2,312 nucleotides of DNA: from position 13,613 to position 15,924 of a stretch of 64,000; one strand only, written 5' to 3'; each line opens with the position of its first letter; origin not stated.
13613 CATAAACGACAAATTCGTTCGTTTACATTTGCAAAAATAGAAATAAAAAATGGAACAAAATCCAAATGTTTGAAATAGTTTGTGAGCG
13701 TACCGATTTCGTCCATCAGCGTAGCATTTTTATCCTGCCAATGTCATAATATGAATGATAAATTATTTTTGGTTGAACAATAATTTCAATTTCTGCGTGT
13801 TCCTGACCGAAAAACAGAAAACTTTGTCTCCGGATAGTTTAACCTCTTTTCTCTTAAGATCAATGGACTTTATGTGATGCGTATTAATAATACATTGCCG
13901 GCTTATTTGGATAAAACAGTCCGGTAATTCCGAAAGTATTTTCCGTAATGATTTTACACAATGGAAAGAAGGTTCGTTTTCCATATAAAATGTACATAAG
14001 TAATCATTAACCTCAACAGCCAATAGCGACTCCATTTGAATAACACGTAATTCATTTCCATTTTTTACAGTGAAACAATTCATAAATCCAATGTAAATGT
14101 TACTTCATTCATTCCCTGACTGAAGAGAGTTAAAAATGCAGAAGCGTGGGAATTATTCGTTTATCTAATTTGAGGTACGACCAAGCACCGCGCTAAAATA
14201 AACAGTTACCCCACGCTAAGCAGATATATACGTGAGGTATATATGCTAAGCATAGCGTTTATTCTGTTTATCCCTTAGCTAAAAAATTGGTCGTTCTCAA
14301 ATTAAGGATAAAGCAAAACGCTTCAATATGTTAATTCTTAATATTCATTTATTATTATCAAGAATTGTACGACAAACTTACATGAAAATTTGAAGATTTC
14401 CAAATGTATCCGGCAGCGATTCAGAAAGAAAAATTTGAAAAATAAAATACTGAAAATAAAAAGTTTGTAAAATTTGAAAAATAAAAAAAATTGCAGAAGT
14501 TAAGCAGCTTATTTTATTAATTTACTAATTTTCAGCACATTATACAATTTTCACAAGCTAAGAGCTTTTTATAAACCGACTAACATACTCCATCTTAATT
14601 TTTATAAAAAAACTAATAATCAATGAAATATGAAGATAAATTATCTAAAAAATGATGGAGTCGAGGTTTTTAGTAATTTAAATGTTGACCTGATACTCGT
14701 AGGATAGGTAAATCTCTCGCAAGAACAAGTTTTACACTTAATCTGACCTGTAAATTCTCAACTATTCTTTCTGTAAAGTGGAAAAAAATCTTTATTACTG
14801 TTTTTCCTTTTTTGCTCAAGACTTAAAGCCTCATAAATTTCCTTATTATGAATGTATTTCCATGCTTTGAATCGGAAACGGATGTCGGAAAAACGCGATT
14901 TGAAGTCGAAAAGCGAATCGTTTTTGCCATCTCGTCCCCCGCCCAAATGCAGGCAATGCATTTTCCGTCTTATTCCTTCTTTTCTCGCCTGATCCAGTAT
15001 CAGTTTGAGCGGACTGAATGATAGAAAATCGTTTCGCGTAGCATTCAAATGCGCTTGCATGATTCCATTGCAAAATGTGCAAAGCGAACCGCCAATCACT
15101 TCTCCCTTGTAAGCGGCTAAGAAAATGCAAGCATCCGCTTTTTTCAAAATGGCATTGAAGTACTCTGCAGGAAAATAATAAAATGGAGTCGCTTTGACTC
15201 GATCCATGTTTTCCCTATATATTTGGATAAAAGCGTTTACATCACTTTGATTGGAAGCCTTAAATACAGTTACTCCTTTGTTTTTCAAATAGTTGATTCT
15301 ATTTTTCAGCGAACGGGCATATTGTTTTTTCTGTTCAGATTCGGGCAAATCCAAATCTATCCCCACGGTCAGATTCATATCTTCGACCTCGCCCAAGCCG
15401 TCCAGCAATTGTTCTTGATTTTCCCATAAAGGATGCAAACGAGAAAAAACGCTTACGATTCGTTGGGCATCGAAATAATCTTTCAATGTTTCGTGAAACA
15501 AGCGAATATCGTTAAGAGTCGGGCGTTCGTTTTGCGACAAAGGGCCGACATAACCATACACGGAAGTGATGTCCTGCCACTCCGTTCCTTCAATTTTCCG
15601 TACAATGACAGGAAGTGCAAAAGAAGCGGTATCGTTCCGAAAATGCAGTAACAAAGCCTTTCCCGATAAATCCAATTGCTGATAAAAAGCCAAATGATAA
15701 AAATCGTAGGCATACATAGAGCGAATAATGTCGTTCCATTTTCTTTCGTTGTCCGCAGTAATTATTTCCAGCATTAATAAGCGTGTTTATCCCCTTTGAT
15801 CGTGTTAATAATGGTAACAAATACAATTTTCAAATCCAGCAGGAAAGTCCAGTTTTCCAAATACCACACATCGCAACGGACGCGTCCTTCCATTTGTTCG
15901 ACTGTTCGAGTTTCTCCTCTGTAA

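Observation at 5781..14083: Compact radical-SAM/SPASM RiPP operon with GG-leader precursor, C39-ABC exporter, mini-HlyD, embedded OM barrel and LytTR regulator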

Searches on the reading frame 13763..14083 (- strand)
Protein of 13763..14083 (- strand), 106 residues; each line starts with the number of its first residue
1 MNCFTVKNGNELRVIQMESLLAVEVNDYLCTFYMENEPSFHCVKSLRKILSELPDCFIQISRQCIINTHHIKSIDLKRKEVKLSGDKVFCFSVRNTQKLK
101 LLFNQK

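Call 3: search_protein_families(library=pfam, proteins=[window:13763-14083:-], max_evalue=0.01)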
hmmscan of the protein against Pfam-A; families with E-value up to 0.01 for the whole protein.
window:13763-14083:- (106 aa): 1 family
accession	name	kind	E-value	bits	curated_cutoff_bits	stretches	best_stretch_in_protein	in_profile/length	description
PF04397.21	LytTR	-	2.1e-12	47.5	22.6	1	11-102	2-96/98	LytTr DNA-binding domain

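Call 4: search_protein_families(library=ncbifam, proteins=[window:13763-14083:-], max_evalue=0.01)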
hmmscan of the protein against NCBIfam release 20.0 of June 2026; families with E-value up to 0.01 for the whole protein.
window:13763-14083:- (106 aa): 2 families
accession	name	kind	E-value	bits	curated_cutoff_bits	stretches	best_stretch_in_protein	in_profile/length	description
NF010684.1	PRK14084.1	equivalog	9.9e-05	22.2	375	1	9-75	155-221/254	response regulator transcription factor LytR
NF046049.1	quorum_RR_AgrA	equivalog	0.00099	18.7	400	1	48-98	187-237/238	quorum-sensing response regulator AgrA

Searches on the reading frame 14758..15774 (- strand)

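Call 3: search_protein_families(library=pfam, proteins=[window:14758-15774:-], max_evalue=0.01)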
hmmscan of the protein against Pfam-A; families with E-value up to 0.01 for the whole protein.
window:14758-15774:- (338 aa): 1 family
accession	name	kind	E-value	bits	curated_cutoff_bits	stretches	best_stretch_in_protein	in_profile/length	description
PF13480.13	Acetyltransf_6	-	7.8e-07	29.8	22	1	153-282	4-139/143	Acetyltransferase (GNAT) domain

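Call 4: search_protein_families(library=ncbifam, proteins=[window:14758-15774:-], max_evalue=0.01)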
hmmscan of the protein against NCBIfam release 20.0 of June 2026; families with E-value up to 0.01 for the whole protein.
window:14758-15774:- (338 aa): 1 family
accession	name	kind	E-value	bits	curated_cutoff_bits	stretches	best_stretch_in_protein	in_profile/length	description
NF047883.1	UAcmpLyAlTFemX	equivalog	5.9e-05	22.5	500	1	144-295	158-311/337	UDP-N-acetylmuramoylpentapeptide-lysine N(6)-alanyltransferase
